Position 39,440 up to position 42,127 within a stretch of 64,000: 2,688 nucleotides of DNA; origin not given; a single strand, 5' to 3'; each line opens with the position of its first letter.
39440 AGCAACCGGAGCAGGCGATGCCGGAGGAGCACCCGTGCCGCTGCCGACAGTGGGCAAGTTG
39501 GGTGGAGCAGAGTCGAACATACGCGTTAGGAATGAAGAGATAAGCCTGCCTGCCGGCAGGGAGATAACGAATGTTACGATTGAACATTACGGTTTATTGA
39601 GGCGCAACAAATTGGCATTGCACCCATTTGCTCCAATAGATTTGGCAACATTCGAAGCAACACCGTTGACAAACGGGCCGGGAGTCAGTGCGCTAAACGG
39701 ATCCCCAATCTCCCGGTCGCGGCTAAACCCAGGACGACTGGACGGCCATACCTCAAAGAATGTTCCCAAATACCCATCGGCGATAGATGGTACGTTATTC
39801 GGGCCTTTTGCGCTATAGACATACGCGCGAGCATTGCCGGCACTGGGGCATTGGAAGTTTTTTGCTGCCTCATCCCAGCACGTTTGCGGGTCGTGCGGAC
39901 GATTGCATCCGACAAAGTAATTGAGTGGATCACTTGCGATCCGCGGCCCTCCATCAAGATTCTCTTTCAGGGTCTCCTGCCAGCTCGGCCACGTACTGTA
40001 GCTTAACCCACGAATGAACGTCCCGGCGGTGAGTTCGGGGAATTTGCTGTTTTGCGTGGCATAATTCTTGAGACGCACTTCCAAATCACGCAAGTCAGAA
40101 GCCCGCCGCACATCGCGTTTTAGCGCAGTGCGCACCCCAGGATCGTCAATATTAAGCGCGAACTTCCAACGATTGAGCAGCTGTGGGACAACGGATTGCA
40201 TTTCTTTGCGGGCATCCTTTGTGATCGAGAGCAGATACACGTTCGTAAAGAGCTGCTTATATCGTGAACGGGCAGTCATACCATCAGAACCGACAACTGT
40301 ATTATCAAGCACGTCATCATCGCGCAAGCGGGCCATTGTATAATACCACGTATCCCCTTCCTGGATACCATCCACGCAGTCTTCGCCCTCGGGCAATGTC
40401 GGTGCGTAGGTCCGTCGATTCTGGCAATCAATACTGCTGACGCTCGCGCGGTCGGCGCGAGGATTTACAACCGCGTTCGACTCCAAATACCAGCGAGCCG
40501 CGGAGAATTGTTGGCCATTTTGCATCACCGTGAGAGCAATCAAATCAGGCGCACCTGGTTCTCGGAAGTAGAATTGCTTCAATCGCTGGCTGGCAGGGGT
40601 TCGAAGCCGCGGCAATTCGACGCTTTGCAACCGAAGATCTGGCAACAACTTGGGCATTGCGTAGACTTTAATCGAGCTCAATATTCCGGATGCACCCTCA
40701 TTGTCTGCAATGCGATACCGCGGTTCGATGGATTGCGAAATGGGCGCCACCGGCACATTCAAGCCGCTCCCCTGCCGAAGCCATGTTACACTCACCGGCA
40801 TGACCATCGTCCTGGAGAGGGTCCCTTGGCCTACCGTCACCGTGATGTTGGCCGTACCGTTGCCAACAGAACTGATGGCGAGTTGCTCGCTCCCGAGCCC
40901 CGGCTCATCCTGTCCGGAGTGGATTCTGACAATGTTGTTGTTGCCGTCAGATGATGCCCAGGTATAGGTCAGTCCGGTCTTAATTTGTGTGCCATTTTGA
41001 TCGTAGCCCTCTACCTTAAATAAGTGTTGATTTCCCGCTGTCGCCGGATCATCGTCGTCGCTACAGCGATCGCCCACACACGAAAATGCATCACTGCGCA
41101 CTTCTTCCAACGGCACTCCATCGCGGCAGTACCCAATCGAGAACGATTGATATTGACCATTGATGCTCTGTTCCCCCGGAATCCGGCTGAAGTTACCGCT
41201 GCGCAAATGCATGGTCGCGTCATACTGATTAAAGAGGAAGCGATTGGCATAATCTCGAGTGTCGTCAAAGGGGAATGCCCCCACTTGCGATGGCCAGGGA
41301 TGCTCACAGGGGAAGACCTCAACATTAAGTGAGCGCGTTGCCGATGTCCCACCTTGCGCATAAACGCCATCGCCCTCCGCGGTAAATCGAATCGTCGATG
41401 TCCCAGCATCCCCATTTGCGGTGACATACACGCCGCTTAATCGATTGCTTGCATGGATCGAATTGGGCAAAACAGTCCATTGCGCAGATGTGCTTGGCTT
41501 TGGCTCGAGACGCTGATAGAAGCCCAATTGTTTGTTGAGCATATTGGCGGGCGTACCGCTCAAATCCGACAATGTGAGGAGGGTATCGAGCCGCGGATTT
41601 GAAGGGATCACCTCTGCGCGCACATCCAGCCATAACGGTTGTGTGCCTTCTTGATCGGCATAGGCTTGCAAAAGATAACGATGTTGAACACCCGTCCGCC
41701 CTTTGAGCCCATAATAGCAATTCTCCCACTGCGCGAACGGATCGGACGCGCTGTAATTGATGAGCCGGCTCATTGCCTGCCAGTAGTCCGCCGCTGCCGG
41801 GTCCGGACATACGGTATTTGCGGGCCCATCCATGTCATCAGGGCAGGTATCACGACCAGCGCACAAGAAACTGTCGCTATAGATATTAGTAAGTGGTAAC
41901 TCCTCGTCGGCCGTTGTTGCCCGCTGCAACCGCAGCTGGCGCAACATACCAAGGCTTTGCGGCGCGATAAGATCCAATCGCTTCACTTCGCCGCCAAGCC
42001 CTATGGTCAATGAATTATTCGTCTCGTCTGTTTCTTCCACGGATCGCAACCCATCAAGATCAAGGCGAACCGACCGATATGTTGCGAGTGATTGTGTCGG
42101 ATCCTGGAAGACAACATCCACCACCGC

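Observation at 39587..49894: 3435-aa giant surface protein with Myxococcus-type Cys-rich repeats and a long Fn3-like repeat array, flanked by two dedicated membrane proteins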

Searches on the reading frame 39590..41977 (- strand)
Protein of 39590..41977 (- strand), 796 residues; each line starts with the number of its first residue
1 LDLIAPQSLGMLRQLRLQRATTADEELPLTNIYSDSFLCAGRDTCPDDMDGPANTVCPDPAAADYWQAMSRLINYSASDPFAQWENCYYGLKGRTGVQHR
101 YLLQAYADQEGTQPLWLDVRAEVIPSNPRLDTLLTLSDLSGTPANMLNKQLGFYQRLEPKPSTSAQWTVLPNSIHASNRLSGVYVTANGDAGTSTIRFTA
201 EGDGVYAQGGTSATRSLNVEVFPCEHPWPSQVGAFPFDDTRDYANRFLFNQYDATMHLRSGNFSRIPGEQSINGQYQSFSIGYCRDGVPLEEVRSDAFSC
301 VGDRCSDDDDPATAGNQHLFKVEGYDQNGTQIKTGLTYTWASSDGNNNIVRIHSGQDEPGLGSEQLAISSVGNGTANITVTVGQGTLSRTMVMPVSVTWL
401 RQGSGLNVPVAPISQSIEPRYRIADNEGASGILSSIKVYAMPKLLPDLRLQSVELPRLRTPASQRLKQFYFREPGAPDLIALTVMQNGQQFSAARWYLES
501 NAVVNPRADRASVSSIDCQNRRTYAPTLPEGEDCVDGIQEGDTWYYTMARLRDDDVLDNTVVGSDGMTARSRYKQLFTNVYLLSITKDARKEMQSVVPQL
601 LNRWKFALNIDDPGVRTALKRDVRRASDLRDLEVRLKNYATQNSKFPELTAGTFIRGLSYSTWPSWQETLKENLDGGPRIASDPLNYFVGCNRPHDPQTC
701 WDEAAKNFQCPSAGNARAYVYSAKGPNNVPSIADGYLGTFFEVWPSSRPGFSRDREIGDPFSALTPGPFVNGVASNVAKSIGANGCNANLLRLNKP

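Call 31: search_protein_representatives(protein=window:39590-41977:-)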
Query: 796 residues. Proteins with E-value up to 0.001 (for the whole library): 1099; up to 1e-10: 750; up to 1e-30: 6. The best 150 are listed.
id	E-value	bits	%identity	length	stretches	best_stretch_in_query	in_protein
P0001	0.0e+00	1868.7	92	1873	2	1-796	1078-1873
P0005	3.8e-118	412.6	44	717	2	473-750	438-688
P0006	1.5e-39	152.7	39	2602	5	574-725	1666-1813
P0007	2.8e-32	128.6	43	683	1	575-726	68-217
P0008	4.0e-32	128.1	41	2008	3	574-724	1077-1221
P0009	4.8e-32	127.8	44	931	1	571-723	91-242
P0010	1.6e-30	122.8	38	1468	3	574-728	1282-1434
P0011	2.7e-29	118.7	34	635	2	574-727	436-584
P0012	3.1e-29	118.6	33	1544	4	575-721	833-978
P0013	6.1e-29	117.6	38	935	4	569-710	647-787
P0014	1.7e-28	116.1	38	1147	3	521-725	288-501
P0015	3.7e-28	115.0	38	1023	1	574-728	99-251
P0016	5.5e-28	114.4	43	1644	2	574-722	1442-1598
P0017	1.0e-27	113.5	33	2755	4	576-724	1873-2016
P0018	1.3e-27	113.1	33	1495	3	562-726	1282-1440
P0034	3.2e-25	105.3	35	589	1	574-772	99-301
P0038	1.1e-24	103.5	40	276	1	574-712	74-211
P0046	3.6e-24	101.8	36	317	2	575-725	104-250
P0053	1.4e-23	99.8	34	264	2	574-714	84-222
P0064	1.3e-22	96.7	35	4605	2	572-723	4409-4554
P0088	2.4e-21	92.5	39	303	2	574-705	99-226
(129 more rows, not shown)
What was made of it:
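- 39590..40162 (-): aa 3245-3435: terminal module, lobe 2 (long helix plus small sheet; type IV pilin-like fold without the hydrophobic N-terminal helix) and a poorly conserved C-terminal tail. The core, aa 3213-3364, hits 750 clusters at E<1e-10 (call 31).
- Terminal module: an exhaustive HMMER search gives 1,099 hits, 750 of them at E<1e-10, nearly all to aa 3213-3364 (call 31). The module occurs in hundreds of otherwise different proteins (call 31).
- Tried and rejected: The exhaustive HMMER search (call 31) superseded both.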

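Call 39: search_protein_families(library=pfam, proteins=[P0038, P0053, P0088, P0046, P0007, P0005, P0009, P0015, P0011, P0034], max_evalue=0.1)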
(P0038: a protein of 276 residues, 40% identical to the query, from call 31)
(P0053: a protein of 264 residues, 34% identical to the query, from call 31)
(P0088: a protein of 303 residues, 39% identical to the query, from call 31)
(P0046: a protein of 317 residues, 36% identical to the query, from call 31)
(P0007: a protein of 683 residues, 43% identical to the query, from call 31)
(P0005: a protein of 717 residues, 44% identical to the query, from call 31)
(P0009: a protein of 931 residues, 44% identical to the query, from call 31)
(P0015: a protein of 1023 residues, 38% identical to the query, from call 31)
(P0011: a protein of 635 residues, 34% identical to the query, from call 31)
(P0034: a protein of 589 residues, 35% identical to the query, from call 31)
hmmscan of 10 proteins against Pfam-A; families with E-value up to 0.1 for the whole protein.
P0038 (276 aa): 1 family
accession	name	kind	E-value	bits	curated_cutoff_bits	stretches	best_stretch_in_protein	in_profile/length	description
PF01376.23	Enterotoxin_b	-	0.011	16.4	25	1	79-134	21-75/102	Heat-labile enterotoxin beta chain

P0053 (264 aa): 0 families

P0088 (303 aa): 0 families

P0046 (317 aa): 0 families

P0007 (683 aa): 1 family
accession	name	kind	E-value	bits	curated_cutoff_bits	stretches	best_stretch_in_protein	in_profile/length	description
PF02412.23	TSP_3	-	7.8e-14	51.5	25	3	376-404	8-36/36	Thrombospondin type 3 repeat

P0005 (717 aa): 0 families

P0009 (931 aa): 2 families
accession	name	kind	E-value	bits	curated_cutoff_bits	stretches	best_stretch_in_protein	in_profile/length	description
PF02412.23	TSP_3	-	3e-06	27.2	25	2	306-348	1-36/36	Thrombospondin type 3 repeat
PF13948.11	DUF4215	-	0.002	18.9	27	1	659-715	4-46/47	Domain of unknown function (DUF4215)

P0015 (1023 aa): 1 family
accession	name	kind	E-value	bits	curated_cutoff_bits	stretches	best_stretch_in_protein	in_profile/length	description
PF02412.23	TSP_3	-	0.027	14.6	25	0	290-305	14-29/36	Thrombospondin type 3 repeat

P0011 (635 aa): 0 families

P0034 (589 aa): 3 families
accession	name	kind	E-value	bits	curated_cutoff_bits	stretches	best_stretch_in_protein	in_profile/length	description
PF17963.7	Big_9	-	0.0097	17.2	23.6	1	294-401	1-88/89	Bacterial Ig domain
PF05345.18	He_PIG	-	0.036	15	24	0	379-403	71-95/96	Putative Ig domain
PF08334.16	T2SSG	-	0.061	13.8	21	0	145-208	9-70/108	Type II secretion system (T2SS), protein G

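Call 40: search_protein_families(library=ncbifam, proteins=[P0038, P0053, P0088, P0046, P0007, P0005, P0009, P0015], max_evalue=0.1)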
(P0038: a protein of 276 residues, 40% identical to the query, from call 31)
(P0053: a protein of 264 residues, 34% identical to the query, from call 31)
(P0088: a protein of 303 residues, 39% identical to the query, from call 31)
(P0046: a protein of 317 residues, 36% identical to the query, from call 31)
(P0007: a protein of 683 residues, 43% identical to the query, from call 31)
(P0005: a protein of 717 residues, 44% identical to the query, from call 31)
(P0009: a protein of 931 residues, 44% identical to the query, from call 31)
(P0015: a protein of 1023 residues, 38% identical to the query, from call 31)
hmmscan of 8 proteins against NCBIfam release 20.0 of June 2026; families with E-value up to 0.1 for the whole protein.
P0038 (276 aa): 1 family
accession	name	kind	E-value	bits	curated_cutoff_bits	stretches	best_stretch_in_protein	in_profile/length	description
NF008490.0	PRK11401.1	equivalog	0.094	12.6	222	0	126-150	80-104/129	enamine/imine deaminase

P0053 (264 aa): 0 families

P0088 (303 aa): 0 families

P0046 (317 aa): 0 families

P0007 (683 aa): 2 families
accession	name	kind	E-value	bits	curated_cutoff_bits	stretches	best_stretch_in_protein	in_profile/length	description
NF047638.1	throspo3_MtsC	equivalog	2.6e-34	118.9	350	3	255-345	194-277/428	cell-cell cohesion MYXO-CTERM protein MtsC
NF045500.1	Omp28_seleno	equivalog_domain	3.9e-32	112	200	5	254-292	272-310/377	Omp28-related selenoprotein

P0005 (717 aa): 0 families

P0009 (931 aa): 3 families
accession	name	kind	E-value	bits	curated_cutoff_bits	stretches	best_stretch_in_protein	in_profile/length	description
NF045500.1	Omp28_seleno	equivalog_domain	1.5e-17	64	200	2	279-320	269-310/377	Omp28-related selenoprotein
NF047638.1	throspo3_MtsC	equivalog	2.6e-15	56.2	350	1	281-385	86-183/428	cell-cell cohesion MYXO-CTERM protein MtsC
TIGR02232.1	myxo_disulf_rpt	repeat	4.2e-08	32.9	20.8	4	682-716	3-31/38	cysteine-rich acidic repeat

P0015 (1023 aa): 2 families
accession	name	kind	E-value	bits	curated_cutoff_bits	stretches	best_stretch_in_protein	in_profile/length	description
NF047638.1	throspo3_MtsC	equivalog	4.5e-19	68.6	350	2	465-669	43-246/428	cell-cell cohesion MYXO-CTERM protein MtsC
NF045500.1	Omp28_seleno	equivalog_domain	1.8e-07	30.9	200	2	486-527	271-312/377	Omp28-related selenoprotein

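Call 55: find_encoding_contigs(protein=P0006, flank=6000, max_places=3)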
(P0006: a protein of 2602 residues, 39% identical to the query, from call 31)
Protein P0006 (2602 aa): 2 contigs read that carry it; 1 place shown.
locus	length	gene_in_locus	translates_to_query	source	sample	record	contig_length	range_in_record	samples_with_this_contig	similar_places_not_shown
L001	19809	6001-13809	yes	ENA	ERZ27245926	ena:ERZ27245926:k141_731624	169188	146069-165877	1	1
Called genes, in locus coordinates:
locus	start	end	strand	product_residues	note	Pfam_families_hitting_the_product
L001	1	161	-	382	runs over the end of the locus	-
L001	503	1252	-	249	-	-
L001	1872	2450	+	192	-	PF10502:Peptidase_S26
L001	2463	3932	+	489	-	PF13393:tRNA-synt_His, PF00587:tRNA-synt_2b, PF03129:HGTP_anticodon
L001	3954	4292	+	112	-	PF11969:DcpS_C, PF01230:HIT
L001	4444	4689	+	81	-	-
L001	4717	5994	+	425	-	PF13205:Big_5 (faint)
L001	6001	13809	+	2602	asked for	PF01833:TIG (faint), PF02412:TSP_3 (faint)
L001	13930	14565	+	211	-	PF18884:TSP3_bac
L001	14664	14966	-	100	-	-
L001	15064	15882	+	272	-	PF18884:TSP3_bac (faint)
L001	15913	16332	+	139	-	PF02130:YbeY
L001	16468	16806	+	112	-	PF01219:DAGK_prokar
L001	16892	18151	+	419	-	PF11104:PilM_2 (faint), PF02491:SHS2_FTSA, PF06277:EutA (weak), PF06723:MreB_Mbl, PF14450:FtsA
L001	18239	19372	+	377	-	PF00091:Tubulin, PF12327:FtsZ_C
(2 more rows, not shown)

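Call 56: find_encoding_contigs(protein=P0008, flank=6000, max_places=3)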
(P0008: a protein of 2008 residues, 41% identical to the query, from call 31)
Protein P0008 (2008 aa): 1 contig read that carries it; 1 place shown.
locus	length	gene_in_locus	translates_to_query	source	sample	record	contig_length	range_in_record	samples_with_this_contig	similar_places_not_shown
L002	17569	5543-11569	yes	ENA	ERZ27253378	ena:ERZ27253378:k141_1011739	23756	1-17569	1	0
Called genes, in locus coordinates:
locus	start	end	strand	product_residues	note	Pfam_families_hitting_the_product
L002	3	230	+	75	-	?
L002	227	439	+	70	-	PF07927:HicA_toxin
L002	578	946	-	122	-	PF01850:PIN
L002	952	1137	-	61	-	-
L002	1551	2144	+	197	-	PF10502:Peptidase_S26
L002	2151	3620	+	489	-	PF13393:tRNA-synt_His, PF00587:tRNA-synt_2b, PF03129:HGTP_anticodon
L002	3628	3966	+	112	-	PF11969:DcpS_C, PF01230:HIT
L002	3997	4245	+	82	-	-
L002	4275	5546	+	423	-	PF13205:Big_5 (faint)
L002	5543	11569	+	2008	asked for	PF01833:TIG (faint), PF02412:TSP_3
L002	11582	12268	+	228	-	PF18884:TSP3_bac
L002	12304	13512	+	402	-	PF18884:TSP3_bac (faint)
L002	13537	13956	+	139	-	PF02130:YbeY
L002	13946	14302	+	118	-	PF01219:DAGK_prokar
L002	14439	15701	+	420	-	PF11104:PilM_2 (faint), PF02491:SHS2_FTSA, PF06277:EutA (weak), PF06723:MreB_Mbl, PF14450:FtsA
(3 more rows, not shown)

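Call 74: search_protein_families(library=pfam, proteins=[P0006, P0008, P0064], max_evalue=0.01)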
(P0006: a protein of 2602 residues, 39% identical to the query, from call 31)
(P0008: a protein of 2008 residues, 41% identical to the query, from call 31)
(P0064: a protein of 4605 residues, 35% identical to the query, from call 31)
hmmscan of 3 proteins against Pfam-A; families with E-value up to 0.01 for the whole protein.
P0006 (2602 aa): 2 families
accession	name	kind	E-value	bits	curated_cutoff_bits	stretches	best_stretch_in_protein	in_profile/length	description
PF01833.30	TIG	-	2e-09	37.7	20.9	2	146-221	1-72/84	IPT/TIG domain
PF02412.23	TSP_3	-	7.9e-06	25.9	25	1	1898-1937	2-34/36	Thrombospondin type 3 repeat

P0008 (2008 aa): 2 families
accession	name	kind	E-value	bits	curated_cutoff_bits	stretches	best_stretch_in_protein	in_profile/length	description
PF01833.30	TIG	-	1.9e-21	76.3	20.9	3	155-211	16-70/84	IPT/TIG domain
PF02412.23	TSP_3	-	2.6e-12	46.7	25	1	1306-1348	1-36/36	Thrombospondin type 3 repeat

P0064 (4605 aa): 8 families
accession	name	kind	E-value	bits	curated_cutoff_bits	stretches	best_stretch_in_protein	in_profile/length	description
PF13517.12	FG-GAP_3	-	7.7e-52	174.2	26.9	11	2890-2955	1-61/61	FG-GAP-like repeat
PF13205.12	Big_5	-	8e-31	107.3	23.6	3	3511-3559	58-105/105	Bacterial Ig-like domain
PF01833.30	TIG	-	1.8e-29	102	20.9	4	1078-1170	1-83/84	IPT/TIG domain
PF01839.29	FG-GAP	-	5.1e-26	90.5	22.1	1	2404-2437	2-36/37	FG-GAP repeat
PF17957.7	Big_7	-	5.1e-11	43.5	24.1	2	2184-2241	1-51/70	Bacterial Ig domain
PF18895.5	T4SS_pilin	-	4e-10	40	26.6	1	44-111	5-71/71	Type IV secretion system pilin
PF06439.18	3keto-disac_hyd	-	0.001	19.6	26.8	1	1342-1514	10-185/187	3-keto-disaccharide hydrolase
PF16841.11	CBM60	-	0.0053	17.6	28.2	0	1634-1706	16-84/91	Ca-dependent carbohydrate-binding module xylan-binding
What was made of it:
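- On VirB2/TrbC-type T4SS pilin hairpin (PF18895): A distant relative, P0064, does match at E 4e-10 (call 74).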

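Call 94: find_encoding_contigs(protein=P0005, flank=10000, max_places=2)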
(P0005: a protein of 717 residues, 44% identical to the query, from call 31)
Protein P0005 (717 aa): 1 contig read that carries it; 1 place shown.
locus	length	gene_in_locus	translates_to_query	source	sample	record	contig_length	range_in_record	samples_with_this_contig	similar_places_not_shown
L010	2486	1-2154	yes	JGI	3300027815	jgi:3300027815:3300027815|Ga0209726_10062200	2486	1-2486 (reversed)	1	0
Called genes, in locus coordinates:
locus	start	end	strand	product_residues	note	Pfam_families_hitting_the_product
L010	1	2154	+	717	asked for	?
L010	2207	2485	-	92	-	?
